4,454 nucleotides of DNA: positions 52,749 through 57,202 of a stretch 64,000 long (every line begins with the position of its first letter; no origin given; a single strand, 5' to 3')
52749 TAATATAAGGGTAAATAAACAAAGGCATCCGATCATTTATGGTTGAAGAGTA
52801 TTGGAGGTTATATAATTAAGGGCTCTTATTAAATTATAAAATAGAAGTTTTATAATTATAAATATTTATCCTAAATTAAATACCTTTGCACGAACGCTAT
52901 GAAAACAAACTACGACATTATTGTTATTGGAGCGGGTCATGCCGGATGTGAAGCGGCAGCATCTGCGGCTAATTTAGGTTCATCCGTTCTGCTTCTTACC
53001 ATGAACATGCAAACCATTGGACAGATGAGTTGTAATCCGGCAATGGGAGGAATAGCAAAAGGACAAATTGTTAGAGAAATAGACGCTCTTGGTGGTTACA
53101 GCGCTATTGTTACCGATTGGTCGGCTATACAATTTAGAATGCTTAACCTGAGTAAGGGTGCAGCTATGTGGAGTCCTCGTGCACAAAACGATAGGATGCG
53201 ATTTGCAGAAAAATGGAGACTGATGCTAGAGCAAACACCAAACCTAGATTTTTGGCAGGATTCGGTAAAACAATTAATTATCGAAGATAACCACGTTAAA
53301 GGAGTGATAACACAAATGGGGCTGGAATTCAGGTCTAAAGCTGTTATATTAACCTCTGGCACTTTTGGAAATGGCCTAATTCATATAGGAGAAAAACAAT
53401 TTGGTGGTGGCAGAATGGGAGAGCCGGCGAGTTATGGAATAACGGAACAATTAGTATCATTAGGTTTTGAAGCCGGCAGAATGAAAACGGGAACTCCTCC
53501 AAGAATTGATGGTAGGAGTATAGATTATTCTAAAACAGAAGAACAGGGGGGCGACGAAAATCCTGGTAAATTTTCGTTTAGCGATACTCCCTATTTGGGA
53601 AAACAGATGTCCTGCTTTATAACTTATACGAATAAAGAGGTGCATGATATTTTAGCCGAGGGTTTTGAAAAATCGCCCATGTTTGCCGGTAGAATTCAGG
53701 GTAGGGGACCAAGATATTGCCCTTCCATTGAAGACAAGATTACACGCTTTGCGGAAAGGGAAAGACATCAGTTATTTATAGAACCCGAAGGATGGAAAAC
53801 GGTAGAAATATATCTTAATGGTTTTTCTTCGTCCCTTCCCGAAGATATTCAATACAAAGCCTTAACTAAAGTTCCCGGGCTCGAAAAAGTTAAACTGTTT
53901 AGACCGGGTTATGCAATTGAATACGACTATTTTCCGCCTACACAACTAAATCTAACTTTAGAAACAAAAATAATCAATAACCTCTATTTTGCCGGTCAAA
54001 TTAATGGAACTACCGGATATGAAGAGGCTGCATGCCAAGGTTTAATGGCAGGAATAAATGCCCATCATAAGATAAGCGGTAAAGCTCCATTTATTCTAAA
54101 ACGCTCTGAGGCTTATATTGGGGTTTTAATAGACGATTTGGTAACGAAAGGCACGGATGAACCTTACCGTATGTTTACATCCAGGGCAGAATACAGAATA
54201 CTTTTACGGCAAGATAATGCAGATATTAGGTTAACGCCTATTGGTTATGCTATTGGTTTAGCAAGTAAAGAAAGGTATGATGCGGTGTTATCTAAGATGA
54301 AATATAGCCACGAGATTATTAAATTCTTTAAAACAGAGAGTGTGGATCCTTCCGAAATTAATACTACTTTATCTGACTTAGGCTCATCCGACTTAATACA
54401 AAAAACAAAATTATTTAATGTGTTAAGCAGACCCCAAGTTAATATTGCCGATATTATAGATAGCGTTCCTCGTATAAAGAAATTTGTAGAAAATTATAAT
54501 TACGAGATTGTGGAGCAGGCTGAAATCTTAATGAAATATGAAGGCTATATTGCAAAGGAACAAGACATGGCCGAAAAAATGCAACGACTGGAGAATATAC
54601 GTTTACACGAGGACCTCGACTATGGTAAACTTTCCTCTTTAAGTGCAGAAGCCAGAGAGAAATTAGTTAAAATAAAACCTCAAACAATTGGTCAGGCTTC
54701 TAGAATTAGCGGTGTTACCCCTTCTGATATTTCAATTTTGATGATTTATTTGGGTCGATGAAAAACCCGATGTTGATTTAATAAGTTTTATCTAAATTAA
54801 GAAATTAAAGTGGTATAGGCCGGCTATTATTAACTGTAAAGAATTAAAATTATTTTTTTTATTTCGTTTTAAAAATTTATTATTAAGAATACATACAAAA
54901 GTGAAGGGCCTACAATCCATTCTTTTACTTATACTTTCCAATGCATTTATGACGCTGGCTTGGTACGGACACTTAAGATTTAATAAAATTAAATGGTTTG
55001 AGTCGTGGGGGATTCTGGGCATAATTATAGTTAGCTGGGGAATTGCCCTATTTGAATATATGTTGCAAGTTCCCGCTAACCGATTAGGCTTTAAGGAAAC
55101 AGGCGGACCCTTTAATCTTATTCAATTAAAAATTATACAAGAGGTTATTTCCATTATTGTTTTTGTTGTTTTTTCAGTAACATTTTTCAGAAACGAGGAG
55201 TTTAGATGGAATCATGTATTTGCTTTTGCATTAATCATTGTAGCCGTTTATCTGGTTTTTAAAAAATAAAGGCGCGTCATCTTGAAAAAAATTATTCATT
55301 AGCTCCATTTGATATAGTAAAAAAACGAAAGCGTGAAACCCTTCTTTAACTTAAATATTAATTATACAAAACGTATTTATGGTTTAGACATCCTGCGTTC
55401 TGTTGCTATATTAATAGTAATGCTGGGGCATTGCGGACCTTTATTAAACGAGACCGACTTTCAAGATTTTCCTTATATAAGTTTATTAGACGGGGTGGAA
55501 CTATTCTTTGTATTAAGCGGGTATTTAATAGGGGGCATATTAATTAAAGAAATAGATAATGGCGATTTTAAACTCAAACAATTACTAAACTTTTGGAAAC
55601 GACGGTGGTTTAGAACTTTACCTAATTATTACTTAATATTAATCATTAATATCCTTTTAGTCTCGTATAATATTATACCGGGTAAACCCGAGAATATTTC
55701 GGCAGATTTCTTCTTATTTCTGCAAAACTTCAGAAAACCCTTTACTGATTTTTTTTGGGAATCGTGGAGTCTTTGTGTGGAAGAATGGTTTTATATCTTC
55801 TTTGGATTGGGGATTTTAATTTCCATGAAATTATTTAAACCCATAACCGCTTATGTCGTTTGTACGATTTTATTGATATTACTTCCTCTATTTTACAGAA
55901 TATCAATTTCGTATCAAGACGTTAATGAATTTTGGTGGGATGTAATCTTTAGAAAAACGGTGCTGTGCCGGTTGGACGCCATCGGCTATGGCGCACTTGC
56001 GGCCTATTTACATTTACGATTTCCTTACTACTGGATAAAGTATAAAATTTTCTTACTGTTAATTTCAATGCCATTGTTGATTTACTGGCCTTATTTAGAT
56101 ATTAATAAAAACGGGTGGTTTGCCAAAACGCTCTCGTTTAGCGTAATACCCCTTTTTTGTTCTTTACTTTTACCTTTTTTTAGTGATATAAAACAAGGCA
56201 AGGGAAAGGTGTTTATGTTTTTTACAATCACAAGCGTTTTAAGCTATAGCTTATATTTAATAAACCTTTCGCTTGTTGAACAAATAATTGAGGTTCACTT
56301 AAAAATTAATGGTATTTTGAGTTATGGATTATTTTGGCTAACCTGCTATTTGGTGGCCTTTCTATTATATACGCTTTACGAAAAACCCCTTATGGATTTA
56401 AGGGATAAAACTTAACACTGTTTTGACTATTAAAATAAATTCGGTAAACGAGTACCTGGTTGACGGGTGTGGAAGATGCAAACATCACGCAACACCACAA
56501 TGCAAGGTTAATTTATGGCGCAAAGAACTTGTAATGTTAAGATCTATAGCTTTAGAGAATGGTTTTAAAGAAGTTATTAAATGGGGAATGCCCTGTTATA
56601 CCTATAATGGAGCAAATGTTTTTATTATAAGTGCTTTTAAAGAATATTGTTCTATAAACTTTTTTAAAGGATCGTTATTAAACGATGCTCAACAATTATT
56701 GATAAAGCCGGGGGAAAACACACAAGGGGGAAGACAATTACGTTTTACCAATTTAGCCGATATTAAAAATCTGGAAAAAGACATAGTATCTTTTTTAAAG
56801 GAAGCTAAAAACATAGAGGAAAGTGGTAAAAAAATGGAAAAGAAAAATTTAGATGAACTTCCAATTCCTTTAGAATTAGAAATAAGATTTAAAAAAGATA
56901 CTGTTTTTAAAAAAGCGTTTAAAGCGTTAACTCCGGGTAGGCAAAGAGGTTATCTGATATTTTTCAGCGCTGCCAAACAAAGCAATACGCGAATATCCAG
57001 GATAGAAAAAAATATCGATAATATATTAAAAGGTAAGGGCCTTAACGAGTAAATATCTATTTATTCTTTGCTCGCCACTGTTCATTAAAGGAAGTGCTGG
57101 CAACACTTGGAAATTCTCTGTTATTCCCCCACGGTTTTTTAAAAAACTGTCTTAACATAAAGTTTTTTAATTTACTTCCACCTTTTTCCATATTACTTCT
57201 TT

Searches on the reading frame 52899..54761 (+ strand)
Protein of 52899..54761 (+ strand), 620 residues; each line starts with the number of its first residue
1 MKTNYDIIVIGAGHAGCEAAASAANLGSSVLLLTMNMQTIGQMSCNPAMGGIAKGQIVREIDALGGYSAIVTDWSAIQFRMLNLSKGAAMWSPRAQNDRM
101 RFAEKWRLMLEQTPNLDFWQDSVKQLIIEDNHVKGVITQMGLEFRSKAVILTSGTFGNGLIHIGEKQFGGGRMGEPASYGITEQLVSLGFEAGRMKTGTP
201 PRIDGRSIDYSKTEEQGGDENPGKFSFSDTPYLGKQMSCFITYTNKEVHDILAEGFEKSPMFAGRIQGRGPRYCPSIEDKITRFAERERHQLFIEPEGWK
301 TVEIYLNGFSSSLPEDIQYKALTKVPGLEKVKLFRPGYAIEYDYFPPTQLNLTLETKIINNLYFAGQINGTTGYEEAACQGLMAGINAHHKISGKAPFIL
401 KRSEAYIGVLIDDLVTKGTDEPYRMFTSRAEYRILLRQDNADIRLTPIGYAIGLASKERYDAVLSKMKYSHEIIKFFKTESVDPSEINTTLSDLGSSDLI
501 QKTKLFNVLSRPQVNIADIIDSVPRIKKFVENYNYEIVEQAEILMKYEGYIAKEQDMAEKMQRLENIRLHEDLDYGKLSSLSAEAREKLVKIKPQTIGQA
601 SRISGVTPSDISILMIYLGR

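Call 10: find_related_loci(query=window:52899-54761:+, collection=genome_contigs, flank=4000)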
Query window:52899-54761:+ (620 aa) in genome_contigs; peptide patterns used: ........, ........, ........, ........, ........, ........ (x = any residue, [..] = any of these).
600 stretches matched a pattern (row limit reached: there are more); 600 encode a relative of the query (tblastn E <= 1e-3); the best 80 are kept; 80 distinct loci.
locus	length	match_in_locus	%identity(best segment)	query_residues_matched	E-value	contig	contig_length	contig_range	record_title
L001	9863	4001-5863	75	1-620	0e+0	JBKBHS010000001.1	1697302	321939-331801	MAG: Bacteroidia bacterium isolate 21I_069.bin.58 NODE_3_length_1697302_cov_67.833188, whole genome shotgun sequence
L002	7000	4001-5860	70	1-620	0e+0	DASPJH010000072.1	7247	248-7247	MAG TPA_asm: Bacteroidia bacterium isolate SMAG_U12004 k141_215562, whole genome shotgun sequence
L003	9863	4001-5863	68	1-620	0e+0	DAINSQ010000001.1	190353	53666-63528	MAG TPA_asm: Saprospiraceae bacterium isolate CTOTU46442 NODE_11_length_190353_cov_6.369736, whole genome shotgun sequen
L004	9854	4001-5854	71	5-620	0e+0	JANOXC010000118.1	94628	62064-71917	MAG: Bacteroidota bacterium isolate VAR_35_metabat_28 VAR_35_k141_5379255, whole genome shotgun sequence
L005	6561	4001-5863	67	1-620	0e+0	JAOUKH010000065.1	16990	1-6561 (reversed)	MAG: Cyclobacteriaceae bacterium isolate 8_1_Jan_SF_Bin40 8_1_Jan_SF_Bin40_scaffold_1456_c1, whole genome shotgun sequen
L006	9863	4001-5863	68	1-620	0e+0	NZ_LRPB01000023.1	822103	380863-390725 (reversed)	Roseivirga seohaensis strain SW-152 contig_3, whole genome shotgun sequence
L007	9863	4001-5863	69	1-620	0e+0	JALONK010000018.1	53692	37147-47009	MAG: Bacteroidia bacterium isolate Prado075 scaffold_457, whole genome shotgun sequence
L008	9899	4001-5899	70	1-620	0e+0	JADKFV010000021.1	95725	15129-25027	MAG: Bacteroidetes bacterium isolate Ribe_18-Q3-R11-54_BAT3C.3 tig00010975-10-956600, whole genome shotgun sequence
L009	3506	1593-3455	66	1-620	0e+0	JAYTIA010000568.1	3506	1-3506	MAG: Saprospiraceae bacterium isolate GFS_2611 GFS_2611_567, whole genome shotgun sequence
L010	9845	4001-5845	70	5-620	0e+0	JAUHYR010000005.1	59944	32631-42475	MAG: Bacteroidia bacterium isolate 3_bin.78 NODE_792_length_59944_cov_1.359413, whole genome shotgun sequence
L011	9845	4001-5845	69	5-620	0e+0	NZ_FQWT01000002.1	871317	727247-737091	Chryseobacterium oranimense strain DSM 19055, whole genome shotgun sequence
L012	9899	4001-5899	69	1-620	0e+0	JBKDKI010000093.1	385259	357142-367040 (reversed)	MAG: Sphingobacteriaceae bacterium isolate samp_2119_concoct_958 samp_2119_1105295, whole genome shotgun sequence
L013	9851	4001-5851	67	5-620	0e+0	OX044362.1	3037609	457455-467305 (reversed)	MAG: uncultured Roseivirga sp. isolate AI_MB341 genome assembly, chromosome: AI_MB341_contig-1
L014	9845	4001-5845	69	5-620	0e+0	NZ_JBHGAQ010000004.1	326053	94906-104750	Chryseobacterium sp. sg2396 Scaffold4, whole genome shotgun sequence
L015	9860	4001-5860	68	1-620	0e+0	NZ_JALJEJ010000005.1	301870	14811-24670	Mucilaginibacter straminoryzae strain RS28 contig5, whole genome shotgun sequence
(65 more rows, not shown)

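Call 11: search_protein_families(library=pfam, proteins=[window:52899-54761:+])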
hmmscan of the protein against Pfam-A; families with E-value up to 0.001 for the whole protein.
window:52899-54761:+ (620 aa): 9 families
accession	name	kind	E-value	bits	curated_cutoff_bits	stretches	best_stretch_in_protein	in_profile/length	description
PF01134.28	GIDA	-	2.6e-162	540.8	22.1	1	6-395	1-390/391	Glucose inhibited division protein A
PF13932.14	SAM_GIDA_C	-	7.1e-28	96.6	27.1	1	559-615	1-57/57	tRNA modifying enzyme MnmG/GidA C-terminal helical bundle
PF21680.2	GIDA_C_1st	-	1.6e-18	67.7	24.7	1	457-555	1-96/96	tRNA modifying enzyme MnmG/GidA C-terminal helical domain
PF00890.30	FAD_binding_2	-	2.4e-07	30.7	20.4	1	6-41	1-36/414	FAD binding domain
PF12831.13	FAD_oxidored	-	1.6e-05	24.8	27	1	6-44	1-39/416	FAD dependent oxidoreductase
PF03486.20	HI0933_like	-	3.7e-05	23.7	50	0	6-38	2-34/244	HI0933-like protein Rossmann domain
PF07992.20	Pyr_redox_2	-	5e-05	23.3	26.1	1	5-54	1-51/291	Pyridine nucleotide-disulphide oxidoreductase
PF01262.27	AlaDh_PNT_C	-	0.00038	20.4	23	1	6-43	30-67/214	Alanine dehydrogenase/PNT, C-terminal domain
PF00070.33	Pyr_redox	-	0.00074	20.4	22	0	7-38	2-33/82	Pyridine nucleotide-disulphide oxidoreductase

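Call 25: find_encoding_contigs(protein=window:52899-54761:+, flank=6000, max_places=6)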
Protein window:52899-54761:+ (620 aa): 5 contigs read that carry it; 5 places shown.
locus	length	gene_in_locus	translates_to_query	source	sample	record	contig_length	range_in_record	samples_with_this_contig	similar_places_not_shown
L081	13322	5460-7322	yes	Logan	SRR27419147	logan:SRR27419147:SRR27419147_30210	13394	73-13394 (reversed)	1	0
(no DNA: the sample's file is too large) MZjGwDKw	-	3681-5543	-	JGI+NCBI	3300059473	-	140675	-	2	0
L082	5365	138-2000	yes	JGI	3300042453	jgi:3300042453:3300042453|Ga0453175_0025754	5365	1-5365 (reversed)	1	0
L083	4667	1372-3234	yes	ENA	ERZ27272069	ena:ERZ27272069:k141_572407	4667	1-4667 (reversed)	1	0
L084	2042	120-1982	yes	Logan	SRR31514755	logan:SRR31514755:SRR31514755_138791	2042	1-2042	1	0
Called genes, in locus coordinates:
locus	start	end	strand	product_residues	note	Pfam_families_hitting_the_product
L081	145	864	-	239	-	PF00072:Response_reg, PF04397:LytTR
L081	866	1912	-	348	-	PF06580:His_kinase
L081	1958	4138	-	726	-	PF05572:Peptidase_M43, PF18962:Por_Secre_tail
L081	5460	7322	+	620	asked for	PF00890:FAD_binding_2 (faint), PF01134:GIDA, PF21680:GIDA_C_1st, PF13932:SAM_GIDA_C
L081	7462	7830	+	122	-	PF04342:DMT_6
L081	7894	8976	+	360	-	PF01757:Acyl_transf_3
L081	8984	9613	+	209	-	PF08818:DUF1801, PF13376:OmdA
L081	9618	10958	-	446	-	PF02589:LUD_dom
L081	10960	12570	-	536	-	PF04389:Peptidase_M28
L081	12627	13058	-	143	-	PF02502:LacAB_rpiB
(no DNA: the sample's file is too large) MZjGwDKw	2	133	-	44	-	?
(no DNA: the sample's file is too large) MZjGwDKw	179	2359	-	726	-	PF05572:Peptidase_M43, PF18962:Por_Secre_tail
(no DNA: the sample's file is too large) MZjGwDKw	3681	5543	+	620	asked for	PF00890:FAD_binding_2 (faint), PF01134:GIDA, PF21680:GIDA_C_1st, PF13932:SAM_GIDA_C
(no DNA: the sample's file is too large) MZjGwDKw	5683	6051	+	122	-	PF04342:DMT_6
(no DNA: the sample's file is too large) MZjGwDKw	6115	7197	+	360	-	PF01757:Acyl_transf_3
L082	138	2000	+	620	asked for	PF00890:FAD_binding_2 (faint), PF01134:GIDA, PF21680:GIDA_C_1st, PF13932:SAM_GIDA_C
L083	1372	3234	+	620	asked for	PF00890:FAD_binding_2 (faint), PF01134:GIDA, PF21680:GIDA_C_1st, PF13932:SAM_GIDA_C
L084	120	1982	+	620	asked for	PF00890:FAD_binding_2 (faint), PF01134:GIDA, PF21680:GIDA_C_1st, PF13932:SAM_GIDA_C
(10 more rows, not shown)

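Call 27: find_related_loci(query=window:52899-54761:+, collection=metagenome_contigs, flank=4000)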
Query window:52899-54761:+ (620 aa) in metagenome_contigs; peptide patterns used: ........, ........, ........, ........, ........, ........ (x = any residue, [..] = any of these).
600 stretches matched a pattern (row limit reached: there are more); 598 encode a relative of the query (tblastn E <= 1e-3); the best 80 are kept; 80 distinct loci.
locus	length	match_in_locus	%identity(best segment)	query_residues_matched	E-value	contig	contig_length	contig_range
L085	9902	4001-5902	72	1-620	0e+0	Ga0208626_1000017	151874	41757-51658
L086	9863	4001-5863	73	1-620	0e+0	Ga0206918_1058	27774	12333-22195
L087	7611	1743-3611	72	1-620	0e+0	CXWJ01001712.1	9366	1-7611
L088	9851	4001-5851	69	5-620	0e+0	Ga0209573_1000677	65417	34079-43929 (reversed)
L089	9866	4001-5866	70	1-620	0e+0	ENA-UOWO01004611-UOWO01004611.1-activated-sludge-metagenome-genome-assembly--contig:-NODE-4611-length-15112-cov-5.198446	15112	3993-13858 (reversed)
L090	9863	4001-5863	70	1-620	0e+0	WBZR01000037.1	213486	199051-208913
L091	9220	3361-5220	68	1-620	0e+0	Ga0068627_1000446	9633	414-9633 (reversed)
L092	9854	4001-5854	66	1-618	0e+0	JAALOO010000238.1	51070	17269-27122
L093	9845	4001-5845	69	5-620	0e+0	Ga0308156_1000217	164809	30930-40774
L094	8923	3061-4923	67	1-620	0e+0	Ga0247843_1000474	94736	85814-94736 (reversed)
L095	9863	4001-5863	67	1-620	0e+0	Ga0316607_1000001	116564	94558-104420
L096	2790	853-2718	67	1-619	0e+0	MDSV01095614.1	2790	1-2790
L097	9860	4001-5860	68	1-620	0e+0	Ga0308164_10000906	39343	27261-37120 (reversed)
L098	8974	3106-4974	66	1-620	0e+0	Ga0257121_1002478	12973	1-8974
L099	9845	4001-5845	69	5-620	0e+0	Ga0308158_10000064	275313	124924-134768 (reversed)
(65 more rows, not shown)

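Call 43: search_protein_families(library=pfam, proteins=[L086:5945-6829:+, L085:5895-6857:+, L086:3004-3888:+, L086:7977-9179:+, L085:7928-9169:+, L085:9170-9889:+], max_evalue=0.001)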
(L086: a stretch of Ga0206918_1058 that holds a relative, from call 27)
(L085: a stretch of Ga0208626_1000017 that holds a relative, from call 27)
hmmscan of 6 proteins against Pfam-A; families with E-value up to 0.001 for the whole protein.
L086:5945-6829:+ (294 aa): 7 families
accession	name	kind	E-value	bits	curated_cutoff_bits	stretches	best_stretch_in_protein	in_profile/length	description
PF13489.12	Methyltransf_23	-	1e-29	103.8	27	1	85-238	9-163/164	Methyltransferase domain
PF08241.18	Methyltransf_11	-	7.7e-17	62.2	21.2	1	102-191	1-95/95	Methyltransferase domain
PF08242.18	Methyltransf_12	-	8e-14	52.6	30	1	102-188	1-97/98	Methyltransferase domain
PF13649.12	Methyltransf_25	-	1.7e-13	51.5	27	1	101-187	1-97/97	Methyltransferase domain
PF13847.12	Methyltransf_31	-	1.3e-11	44.8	27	1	98-201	4-114/145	Methyltransferase domain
PF07021.18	MetW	-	4.2e-07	30.2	21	1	91-199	6-115/193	Methionine biosynthesis protein MetW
PF01555.25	N6_N4_Mtase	-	8.5e-05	23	26.7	0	95-136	178-220/221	DNA methylase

L085:5895-6857:+ (320 aa): 7 families
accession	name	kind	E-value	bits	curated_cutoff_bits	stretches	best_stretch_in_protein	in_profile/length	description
PF13489.12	Methyltransf_23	-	9.6e-28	97.4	27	1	104-263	1-161/164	Methyltransferase domain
PF08241.18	Methyltransf_11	-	1.9e-15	57.7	21.2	1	129-218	1-95/95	Methyltransferase domain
PF08242.18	Methyltransf_12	-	1e-13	52.3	30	1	129-216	1-98/98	Methyltransferase domain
PF13847.12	Methyltransf_31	-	8.7e-12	45.4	27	1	126-233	5-125/145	Methyltransferase domain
PF13649.12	Methyltransf_25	-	3e-11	44.3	27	1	128-214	1-97/97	Methyltransferase domain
PF07021.18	MetW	-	3e-07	30.7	21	1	121-223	9-112/193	Methionine biosynthesis protein MetW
PF05219.18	DREV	-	4.7e-06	26.4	26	1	107-220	78-188/265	DREV methyltransferase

L086:3004-3888:+ (294 aa): 5 families
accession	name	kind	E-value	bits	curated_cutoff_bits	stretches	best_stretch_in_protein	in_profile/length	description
PF13855.12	LRR_8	-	4.5e-28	97.2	27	4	57-114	2-61/61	Leucine rich repeat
PF23598.1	LRR_14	-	1.6e-26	93.4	40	3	96-176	41-119/353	Leucine-rich repeat region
PF12799.13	LRR_4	-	3.5e-22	78.4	27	4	194-232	1-39/44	Leucine Rich repeats (2 copies)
PF00560.39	LRR_1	-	2.7e-16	56.6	20.6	0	80-101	1-23/23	Leucine Rich Repeat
PF23211.1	LRR_LRWD1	-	2e-10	41.1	28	1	118-181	35-96/190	Leucine-rich repeat and WD repeat-containing protein 1, LRR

L086:7977-9179:+ (400 aa): 5 families
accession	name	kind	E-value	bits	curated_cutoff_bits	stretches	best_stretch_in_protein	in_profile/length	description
PF01053.26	Cys_Met_Meta_PP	-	4.2e-104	348.6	27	1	24-397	6-380/381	Cys/Met metabolism PLP-dependent enzyme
PF00266.25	Aminotran_5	-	2.6e-07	30.4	21.5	1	79-242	49-221/371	Aminotransferase class-V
PF06838.17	Met_gamma_lyase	-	4.3e-05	22.7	24.2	1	82-241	64-245/405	Methionine gamma-lyase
PF01041.23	DegT_DnrJ_EryC1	-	0.00025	20.8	19.8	1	53-194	6-145/360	DegT/DnrJ/EryC1/StrS aminotransferase family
PF00155.27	Aminotran_1_2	-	0.00039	20.2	19.7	1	74-220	42-220/361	Aminotransferase class I and II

L085:7928-9169:+ (413 aa): 6 families
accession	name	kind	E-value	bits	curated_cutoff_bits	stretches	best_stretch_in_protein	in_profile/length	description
PF01053.26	Cys_Met_Meta_PP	-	3.5e-116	388.3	27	1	37-410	6-380/381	Cys/Met metabolism PLP-dependent enzyme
PF00266.25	Aminotran_5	-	2.2e-11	43.8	21.5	1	88-235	45-203/371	Aminotransferase class-V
PF00155.27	Aminotran_1_2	-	2.2e-09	37.4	19.7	1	58-211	10-189/361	Aminotransferase class I and II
PF01212.27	Beta_elim_lyase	-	2.7e-08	33.9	27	1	65-232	12-199/288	Beta-eliminating lyase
PF01041.23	DegT_DnrJ_EryC1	-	3.8e-07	30.1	19.8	1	65-207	5-145/360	DegT/DnrJ/EryC1/StrS aminotransferase family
PF06838.17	Met_gamma_lyase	-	7.1e-07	28.6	24.2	1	90-252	59-243/405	Methionine gamma-lyase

L085:9170-9889:+ (239 aa): 1 family
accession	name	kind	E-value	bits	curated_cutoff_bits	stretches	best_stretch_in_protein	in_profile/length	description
PF02698.23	DUF218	-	3.6e-11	43.5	27.6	1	60-227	2-131/133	DUF218 domain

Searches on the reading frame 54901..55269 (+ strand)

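Call 11: search_protein_families(library=pfam, proteins=[window:54901-55269:+])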
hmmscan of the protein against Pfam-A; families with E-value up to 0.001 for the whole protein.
window:54901-55269:+ (122 aa): 1 family
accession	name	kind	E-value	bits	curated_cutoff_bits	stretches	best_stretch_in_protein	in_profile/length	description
PF04342.18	DMT_6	-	3.7e-41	140.1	25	1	7-120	2-104/104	Putative member of DMT superfamily (DUF486)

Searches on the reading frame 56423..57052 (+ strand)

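Call 11: search_protein_families(library=pfam, proteins=[window:56423-57052:+])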
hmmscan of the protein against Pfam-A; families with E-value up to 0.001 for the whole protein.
window:56423-57052:+ (209 aa): 2 families
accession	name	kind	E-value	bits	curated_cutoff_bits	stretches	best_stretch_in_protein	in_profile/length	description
PF08818.16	DUF1801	-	4.3e-19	69.1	27.2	1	32-128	1-84/85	Domain of unknown function (DU1801)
PF13376.11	OmdA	-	3.6e-14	52.9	25.6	1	145-204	1-60/60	Bacteriocin-protection, YdeI or OmpD-Associated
